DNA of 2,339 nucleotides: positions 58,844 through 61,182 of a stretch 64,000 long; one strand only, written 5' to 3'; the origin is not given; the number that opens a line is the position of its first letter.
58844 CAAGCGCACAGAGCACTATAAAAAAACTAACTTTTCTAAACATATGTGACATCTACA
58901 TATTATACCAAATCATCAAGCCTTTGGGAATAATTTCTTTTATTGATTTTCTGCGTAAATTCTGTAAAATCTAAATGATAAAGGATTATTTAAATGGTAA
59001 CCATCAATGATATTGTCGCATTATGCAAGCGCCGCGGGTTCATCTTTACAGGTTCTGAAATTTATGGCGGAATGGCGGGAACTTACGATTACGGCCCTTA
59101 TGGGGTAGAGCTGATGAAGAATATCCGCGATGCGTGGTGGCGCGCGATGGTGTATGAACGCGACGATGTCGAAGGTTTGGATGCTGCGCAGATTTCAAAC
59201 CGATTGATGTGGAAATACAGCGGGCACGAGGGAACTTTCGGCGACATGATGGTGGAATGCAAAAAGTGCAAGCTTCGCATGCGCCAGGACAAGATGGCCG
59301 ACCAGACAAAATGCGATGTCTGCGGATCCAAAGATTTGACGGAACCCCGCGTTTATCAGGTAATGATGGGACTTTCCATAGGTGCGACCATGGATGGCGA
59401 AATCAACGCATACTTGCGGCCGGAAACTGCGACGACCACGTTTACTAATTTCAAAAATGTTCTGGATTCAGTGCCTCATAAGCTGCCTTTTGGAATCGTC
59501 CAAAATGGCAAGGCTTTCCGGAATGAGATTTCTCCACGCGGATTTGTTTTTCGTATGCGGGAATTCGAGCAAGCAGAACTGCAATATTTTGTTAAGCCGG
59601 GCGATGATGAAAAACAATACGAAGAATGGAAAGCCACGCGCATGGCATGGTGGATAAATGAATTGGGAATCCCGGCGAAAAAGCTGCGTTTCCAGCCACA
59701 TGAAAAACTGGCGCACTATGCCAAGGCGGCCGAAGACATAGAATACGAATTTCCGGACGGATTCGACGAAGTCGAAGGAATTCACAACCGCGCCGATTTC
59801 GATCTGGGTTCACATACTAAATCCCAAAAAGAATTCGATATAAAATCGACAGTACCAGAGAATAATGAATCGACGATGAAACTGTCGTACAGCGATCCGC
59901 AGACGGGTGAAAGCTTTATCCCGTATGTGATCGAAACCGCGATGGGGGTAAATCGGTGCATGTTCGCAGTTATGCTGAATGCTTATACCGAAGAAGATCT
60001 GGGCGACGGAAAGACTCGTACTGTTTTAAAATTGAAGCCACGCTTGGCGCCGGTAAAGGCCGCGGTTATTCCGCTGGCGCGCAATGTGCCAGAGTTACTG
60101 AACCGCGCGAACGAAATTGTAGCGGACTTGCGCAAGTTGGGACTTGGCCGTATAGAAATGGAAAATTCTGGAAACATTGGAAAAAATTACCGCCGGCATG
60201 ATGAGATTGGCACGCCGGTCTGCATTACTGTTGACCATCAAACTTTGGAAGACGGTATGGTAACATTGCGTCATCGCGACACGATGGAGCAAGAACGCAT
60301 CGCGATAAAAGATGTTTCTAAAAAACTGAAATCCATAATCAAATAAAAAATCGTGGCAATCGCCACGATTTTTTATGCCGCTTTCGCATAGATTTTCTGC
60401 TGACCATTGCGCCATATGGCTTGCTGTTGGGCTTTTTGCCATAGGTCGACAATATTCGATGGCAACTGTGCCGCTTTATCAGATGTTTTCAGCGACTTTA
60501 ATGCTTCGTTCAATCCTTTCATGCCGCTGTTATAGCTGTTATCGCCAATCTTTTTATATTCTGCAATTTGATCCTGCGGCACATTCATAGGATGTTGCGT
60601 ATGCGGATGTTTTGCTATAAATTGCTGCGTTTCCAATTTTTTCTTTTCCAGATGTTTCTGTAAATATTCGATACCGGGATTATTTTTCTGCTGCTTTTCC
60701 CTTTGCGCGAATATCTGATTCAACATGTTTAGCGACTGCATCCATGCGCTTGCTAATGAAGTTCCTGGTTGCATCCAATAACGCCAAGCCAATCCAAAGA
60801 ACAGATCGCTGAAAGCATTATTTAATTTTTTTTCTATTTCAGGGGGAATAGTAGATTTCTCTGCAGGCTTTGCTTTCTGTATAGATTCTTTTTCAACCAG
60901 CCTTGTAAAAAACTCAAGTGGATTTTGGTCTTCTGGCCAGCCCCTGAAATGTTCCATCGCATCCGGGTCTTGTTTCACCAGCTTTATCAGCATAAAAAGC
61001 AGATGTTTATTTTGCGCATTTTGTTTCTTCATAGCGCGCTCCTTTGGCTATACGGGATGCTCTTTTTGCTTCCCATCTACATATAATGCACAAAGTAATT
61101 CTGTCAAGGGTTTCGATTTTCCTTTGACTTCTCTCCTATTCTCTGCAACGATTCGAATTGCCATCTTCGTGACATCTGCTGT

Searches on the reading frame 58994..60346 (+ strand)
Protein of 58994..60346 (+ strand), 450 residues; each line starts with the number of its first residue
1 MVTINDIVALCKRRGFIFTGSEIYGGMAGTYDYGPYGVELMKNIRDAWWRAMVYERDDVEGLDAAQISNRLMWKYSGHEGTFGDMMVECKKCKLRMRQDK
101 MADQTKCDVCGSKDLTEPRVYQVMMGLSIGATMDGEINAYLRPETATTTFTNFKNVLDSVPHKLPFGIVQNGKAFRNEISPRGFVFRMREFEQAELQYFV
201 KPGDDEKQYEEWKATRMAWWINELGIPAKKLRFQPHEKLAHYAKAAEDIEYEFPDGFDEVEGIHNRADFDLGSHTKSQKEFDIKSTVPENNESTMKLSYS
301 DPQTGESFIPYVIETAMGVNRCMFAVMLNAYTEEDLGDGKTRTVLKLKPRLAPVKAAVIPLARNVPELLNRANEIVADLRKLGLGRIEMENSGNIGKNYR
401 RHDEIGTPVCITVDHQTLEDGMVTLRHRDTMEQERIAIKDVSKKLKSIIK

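Call 16: search_protein_families(library=pfam, proteins=[window:58994-60346:+], max_evalue=0.001)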
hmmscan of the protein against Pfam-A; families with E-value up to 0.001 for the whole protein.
window:58994-60346:+ (450 aa): 2 families
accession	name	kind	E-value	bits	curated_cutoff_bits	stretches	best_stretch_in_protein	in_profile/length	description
PF03129.25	HGTP_anticodon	-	4e-22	78.6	21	1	355-447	1-93/94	Anticodon binding domain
PF00587.30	tRNA-synt_2b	-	1.6e-13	51.6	29.3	1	136-327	8-176/179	tRNA synthetase class II core domain (G, H, P, S and T)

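Call 46: list_cluster_members(proteins=[window:58994-60346:+, window:20509-22584:-, window:8416-9663:+, window:54919-55716:-, window:48005-48751:+, window:15010-16812:+, window:27949-29292:+, window:7763-8365:+, window:33477-34724:-, window:41549-43777:-])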
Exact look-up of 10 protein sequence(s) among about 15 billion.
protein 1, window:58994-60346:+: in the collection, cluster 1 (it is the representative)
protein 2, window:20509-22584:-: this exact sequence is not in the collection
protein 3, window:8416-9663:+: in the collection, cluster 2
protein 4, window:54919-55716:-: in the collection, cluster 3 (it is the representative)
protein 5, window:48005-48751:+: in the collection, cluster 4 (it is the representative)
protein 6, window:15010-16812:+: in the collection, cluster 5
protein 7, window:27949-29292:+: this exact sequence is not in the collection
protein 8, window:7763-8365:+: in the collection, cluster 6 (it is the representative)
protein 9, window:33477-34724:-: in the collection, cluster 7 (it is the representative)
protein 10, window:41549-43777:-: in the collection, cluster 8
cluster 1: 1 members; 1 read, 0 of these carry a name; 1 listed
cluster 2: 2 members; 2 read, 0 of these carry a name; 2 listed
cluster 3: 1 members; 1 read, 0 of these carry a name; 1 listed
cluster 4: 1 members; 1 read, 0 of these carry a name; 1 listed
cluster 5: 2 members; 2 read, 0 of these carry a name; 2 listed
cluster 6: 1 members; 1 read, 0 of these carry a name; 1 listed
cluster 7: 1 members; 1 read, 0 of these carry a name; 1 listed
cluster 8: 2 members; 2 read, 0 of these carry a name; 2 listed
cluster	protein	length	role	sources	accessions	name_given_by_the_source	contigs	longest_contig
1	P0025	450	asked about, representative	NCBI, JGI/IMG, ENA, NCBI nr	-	-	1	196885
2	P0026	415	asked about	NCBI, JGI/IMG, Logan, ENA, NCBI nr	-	-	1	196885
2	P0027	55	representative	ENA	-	-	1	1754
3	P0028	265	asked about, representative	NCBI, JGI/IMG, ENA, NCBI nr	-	-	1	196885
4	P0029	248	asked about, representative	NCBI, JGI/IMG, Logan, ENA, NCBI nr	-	-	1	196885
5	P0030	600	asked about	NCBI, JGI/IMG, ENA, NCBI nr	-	-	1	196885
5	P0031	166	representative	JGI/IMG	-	-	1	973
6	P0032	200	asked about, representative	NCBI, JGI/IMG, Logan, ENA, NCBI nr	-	-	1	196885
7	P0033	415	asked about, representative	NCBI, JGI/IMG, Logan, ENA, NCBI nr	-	-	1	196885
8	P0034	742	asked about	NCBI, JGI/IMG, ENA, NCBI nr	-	-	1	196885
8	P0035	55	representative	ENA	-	-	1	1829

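Call 48: find_homologous_proteins(query=window:58994-60346:+, max_evalue=1e-50)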
Query window:58994-60346:+ (450 aa): 8000 proteins with E <= 1e-50 among 8000 candidates; the best 120 are listed.
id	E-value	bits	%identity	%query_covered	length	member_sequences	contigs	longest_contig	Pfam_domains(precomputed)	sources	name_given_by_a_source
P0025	0.0e+0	1044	100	100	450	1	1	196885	PF03129.26,PF00587.31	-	-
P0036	1.0e-270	916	87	100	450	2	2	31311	PF03129.26,PF00587.31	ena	-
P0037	9.0e-262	886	84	99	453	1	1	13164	PF03129.26,PF00587.31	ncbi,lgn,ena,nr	ncbi:MAG: glycine--tRNA ligase [Alphaproteobacteria bacterium]|nr:glycine--tRNA ligase [Alphaproteob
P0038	3.1e-261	885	84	99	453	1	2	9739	PF03129.26,PF00587.31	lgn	-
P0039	2.7e-260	881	83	100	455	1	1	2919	PF03129.26,PF00587.31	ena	-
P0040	3.0e-260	881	83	99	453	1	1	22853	PF03129.26,PF00587.31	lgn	-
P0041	4.1e-260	881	83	99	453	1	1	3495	PF03129.26,PF00587.31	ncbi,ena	-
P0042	1.6e-256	869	82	99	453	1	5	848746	PF03129.26,PF00587.31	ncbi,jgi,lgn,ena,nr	ncbi:MAG TPA: glycine--tRNA ligase [Alphaproteobacteria bacterium]|nr:glycine--tRNA ligase [Alphapro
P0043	3.1e-256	868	83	99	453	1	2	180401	PF03129.26,PF00587.31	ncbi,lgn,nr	ncbi:MAG: glycine--tRNA ligase [Alphaproteobacteria bacterium]|nr:glycine--tRNA ligase [Alphaproteob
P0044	8.3e-256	867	82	100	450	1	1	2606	PF03129.26,PF00587.31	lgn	-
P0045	1.9e-255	865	82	100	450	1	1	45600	PF03129.26,PF00587.31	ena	-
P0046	2.1e-255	865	81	100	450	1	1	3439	PF03129.26,PF00587.31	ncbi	-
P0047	2.8e-255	865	81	99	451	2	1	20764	PF03129.26,PF00587.31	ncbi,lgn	-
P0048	3.7e-255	865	81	98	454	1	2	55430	PF03129.26,PF00587.31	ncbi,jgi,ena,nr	ncbi:MAG: glycine--tRNA ligase [Alphaproteobacteria bacterium]|nr:glycine--tRNA ligase [Alphaproteob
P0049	4.6e-255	864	81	100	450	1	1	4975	PF03129.26,PF00587.31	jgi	jgi:glycyl-tRNA synthetase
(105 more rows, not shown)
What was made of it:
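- On BclA-type exosporium collagen-like proteins: GlyRS is 80-87% identical to Alphaproteobacteria MAG proteins (call 48).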

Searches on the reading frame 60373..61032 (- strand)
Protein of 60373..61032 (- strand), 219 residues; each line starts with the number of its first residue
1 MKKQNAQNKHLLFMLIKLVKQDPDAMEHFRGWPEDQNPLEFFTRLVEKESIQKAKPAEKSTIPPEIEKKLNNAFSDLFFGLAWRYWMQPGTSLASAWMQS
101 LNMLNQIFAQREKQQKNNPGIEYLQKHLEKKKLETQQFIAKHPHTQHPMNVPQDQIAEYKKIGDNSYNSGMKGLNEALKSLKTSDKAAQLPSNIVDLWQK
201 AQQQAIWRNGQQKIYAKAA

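Call 75: find_encoding_contigs(protein=window:60373-61032:-, flank=10000, max_places=3)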
Protein window:60373-61032:- (219 aa): 6 contigs read that carry it; 3 places shown.
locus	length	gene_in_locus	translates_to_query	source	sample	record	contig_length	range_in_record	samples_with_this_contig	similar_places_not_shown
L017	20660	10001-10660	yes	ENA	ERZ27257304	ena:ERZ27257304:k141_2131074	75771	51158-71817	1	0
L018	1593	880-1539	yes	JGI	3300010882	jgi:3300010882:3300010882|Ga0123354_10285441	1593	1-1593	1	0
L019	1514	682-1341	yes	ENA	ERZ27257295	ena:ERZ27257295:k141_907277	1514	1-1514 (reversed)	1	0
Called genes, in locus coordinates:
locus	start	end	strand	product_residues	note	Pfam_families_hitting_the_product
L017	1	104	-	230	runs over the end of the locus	-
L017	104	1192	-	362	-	-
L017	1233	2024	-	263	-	-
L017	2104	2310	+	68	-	-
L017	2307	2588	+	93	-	PF05164:ZapA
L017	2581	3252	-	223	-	PF04002:RadC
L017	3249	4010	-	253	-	PF00557:Peptidase_M24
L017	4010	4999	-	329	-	-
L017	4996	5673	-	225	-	-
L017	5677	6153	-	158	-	PF04390:LptE (weak)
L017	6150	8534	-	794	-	PF00133:tRNA-synt_1, PF01406:tRNA-synt_1e (faint), PF09334:tRNA-synt_1g, PF13603:tRNA-synt_1_2, PF00133:tRNA-synt_1, PF08264:Anticodon_1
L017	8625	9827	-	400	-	-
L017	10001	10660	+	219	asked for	-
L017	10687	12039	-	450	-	PF00587:tRNA-synt_2b, PF03129:HGTP_anticodon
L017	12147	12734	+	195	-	PF09411:PagL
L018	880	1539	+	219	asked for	-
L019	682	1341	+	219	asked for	-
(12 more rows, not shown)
